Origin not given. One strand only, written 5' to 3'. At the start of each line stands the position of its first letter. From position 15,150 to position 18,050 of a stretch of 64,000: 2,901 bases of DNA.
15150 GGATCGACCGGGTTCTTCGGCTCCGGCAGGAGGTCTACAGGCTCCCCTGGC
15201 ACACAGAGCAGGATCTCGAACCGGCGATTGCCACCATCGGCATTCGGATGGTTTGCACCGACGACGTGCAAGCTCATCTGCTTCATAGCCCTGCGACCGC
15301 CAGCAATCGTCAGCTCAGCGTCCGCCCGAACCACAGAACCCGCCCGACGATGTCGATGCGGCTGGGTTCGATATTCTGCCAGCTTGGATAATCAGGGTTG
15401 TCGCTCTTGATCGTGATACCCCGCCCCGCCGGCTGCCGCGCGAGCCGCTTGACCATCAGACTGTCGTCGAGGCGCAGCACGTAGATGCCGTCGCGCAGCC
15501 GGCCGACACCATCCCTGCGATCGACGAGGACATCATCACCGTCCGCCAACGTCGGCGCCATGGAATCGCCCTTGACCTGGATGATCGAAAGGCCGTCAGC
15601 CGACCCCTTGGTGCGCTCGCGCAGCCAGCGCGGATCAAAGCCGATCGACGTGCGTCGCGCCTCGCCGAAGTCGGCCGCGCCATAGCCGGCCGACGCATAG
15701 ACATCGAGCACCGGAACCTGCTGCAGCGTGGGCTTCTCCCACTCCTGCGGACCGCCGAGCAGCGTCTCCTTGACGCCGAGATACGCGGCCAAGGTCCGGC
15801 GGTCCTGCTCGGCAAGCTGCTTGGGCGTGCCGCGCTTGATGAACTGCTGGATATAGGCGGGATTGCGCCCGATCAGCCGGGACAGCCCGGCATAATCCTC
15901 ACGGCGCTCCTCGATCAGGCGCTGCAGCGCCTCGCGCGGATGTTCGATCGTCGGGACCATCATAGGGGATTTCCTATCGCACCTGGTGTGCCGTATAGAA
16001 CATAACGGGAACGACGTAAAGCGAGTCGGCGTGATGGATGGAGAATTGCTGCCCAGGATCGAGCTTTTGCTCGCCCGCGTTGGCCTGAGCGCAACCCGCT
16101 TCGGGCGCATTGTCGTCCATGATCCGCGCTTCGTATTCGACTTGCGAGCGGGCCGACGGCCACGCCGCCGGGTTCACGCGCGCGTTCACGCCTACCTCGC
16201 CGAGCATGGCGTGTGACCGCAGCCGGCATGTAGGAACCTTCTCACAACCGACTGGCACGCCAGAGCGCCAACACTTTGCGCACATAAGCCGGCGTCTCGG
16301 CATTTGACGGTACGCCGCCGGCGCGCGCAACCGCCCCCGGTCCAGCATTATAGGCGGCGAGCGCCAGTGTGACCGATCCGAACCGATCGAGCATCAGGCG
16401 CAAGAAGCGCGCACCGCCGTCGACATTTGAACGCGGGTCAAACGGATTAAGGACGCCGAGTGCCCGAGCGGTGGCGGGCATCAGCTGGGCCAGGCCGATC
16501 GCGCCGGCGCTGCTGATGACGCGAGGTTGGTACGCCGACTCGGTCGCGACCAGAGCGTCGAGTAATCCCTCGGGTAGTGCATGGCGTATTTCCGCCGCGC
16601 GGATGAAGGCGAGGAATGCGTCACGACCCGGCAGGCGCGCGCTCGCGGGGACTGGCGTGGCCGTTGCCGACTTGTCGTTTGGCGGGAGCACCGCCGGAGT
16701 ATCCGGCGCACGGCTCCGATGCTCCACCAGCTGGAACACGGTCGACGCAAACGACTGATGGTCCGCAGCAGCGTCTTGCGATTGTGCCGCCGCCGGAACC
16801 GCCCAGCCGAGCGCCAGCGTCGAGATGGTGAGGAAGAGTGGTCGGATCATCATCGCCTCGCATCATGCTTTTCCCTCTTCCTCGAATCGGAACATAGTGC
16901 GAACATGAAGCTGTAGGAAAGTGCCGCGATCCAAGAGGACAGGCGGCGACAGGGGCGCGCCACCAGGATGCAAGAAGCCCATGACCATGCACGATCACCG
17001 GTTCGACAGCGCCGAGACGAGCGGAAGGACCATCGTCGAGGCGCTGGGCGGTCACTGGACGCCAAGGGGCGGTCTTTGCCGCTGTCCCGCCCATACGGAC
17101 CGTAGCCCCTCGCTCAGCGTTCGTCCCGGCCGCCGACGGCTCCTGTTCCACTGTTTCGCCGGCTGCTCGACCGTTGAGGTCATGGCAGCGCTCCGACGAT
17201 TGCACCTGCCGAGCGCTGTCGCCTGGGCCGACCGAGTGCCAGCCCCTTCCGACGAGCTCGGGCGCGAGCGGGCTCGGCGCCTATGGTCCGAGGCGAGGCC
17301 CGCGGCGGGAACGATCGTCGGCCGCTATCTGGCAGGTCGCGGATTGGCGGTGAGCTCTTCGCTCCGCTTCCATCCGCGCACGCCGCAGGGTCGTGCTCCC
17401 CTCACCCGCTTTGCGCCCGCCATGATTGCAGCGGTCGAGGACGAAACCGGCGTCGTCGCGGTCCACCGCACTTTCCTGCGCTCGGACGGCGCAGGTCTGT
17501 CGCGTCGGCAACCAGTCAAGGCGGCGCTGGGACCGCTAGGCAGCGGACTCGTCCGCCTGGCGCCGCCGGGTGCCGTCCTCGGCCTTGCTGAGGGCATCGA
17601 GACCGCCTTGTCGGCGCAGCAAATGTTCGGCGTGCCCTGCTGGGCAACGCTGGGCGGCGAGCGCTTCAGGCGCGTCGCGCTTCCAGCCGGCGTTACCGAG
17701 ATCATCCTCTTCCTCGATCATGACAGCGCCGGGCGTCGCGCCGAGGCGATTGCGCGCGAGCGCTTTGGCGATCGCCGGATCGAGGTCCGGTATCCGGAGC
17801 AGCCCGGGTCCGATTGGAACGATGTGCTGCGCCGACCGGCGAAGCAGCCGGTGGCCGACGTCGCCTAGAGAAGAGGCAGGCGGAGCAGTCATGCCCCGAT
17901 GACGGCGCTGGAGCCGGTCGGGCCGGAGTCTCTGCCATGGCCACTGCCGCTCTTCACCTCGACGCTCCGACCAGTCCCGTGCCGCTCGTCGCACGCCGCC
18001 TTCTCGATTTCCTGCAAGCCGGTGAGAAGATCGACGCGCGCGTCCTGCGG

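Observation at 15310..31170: Phage-like CI/Cro switch plus a dispersed operator: a DNA-damage-inducible conjugation regulon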

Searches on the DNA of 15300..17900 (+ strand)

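Call 13: search_dna_similar(query=window:15300-17900:+, collection=plasmids, mode=distant, max_rows=40)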
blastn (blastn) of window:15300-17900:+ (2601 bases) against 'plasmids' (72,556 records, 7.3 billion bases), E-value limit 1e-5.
Records with a match: 48; places in all: 48; records where one place covers at least 80% of the query: 0.
Best place of each record, by identity: 80-90% 1; 60-80% 47.
By first word of the organism name: Paracoccus 8; Sphingobium 6; Sphingomonas 4; Agrobacterium 3; Polymorphobacter 2; Haematobacter 2; Croceicoccus 2; Pseudosulfitobacter 2; Roseivivax 2; Mesorhizobium 1; and 16 more.
By predicted mobility (MOB-suite, as given by PLSDB): conjugative 24; non-mobilizable 15; mobilizable 9.
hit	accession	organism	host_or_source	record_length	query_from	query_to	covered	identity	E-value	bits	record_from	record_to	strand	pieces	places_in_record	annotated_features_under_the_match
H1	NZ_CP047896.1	Sphingomonas changnyeongensis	Single cell,Fresh water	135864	75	640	22%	65.7%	3e-25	125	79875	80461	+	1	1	helix-turn-helix transcriptional regulator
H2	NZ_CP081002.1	Sphingobium sp. V4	cell culture,soil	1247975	87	628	14%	70.3%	8e-13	163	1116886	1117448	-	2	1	record has no annotation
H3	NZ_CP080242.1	Polymorphobacter sp. PAMC 29334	Megaspora,lichen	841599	983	1287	12%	66.5%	1e-10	78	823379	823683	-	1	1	lytic transglycosylase domain-containing protein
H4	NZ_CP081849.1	Polymorphobacter megasporae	Megaspora,lichen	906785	983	1287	12%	66.5%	1e-10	78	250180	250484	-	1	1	lytic transglycosylase domain-containing protein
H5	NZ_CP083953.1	Mesorhizobium sp. B2-1-8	cell culture,soil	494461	977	1211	9%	70.0%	8e-13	84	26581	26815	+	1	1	lytic transglycosylase domain-containing protein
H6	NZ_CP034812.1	Paracoccus sp. Arc7-R13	-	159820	968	1207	9%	67.1%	4e-10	76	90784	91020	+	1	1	lytic transglycosylase domain-containing protein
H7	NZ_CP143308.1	Paracoccus marcusii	Soil sample,soil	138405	968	1207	9%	67.1%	1e-9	73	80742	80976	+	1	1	none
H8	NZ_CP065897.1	Paracoccus marcusii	Cancer pagurus,whole ...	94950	968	1207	9%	66.7%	5e-9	72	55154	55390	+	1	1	lytic transglycosylase domain-containing protein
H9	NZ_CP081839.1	Agrobacterium vitis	Vitis,Cell culture,South Africa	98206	982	1209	9%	69.7%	1e-17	101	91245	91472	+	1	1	lytic transglycosylase domain-containing protein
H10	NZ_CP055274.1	Agrobacterium vitis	Vitis vinifera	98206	982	1209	9%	69.7%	1e-17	101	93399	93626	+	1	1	lytic transglycosylase domain-containing protein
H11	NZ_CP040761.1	Paracoccus liaowanqingii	Tibetan antelope,cell culture,feces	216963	968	1207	9%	66.3%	2e-7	67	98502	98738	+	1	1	lytic transglycosylase domain-containing protein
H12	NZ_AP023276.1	Agrobacterium vitis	Vitis vinifera,grapevine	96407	982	1209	9%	68.9%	6e-15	92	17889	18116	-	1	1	lytic transglycosylase domain-containing protein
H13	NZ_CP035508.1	Haematobacter massiliensis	single cell,human skin swab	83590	982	1209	9%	67.1%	5e-9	73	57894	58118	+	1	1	lytic transglycosylase domain-containing protein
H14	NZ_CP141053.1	Paracoccus denitrificans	-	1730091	993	1206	8%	71.1%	7e-14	89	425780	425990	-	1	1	none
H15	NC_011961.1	Thermomicrobium roseum DSM 5159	-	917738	993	1209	8%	67.3%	2e-7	67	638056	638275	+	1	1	peptidoglycan DD-metalloendopeptidase family protein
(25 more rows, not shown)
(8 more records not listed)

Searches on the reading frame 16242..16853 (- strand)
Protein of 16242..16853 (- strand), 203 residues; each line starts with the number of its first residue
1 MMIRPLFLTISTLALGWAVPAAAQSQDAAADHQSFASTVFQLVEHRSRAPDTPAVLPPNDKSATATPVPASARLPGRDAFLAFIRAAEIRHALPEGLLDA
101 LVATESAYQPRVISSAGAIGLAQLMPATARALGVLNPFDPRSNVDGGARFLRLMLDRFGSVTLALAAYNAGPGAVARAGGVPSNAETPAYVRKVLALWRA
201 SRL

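Call 4: search_protein_families(library=pfam, proteins=[window:16242-16853:-], max_evalue=0.01)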
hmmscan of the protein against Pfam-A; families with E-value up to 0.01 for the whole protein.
window:16242-16853:- (203 aa): 1 family
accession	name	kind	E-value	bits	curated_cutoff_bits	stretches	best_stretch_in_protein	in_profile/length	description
PF01464.25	SLT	-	1.2e-23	83.4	21.3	1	84-184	3-110/117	Transglycosylase SLT domain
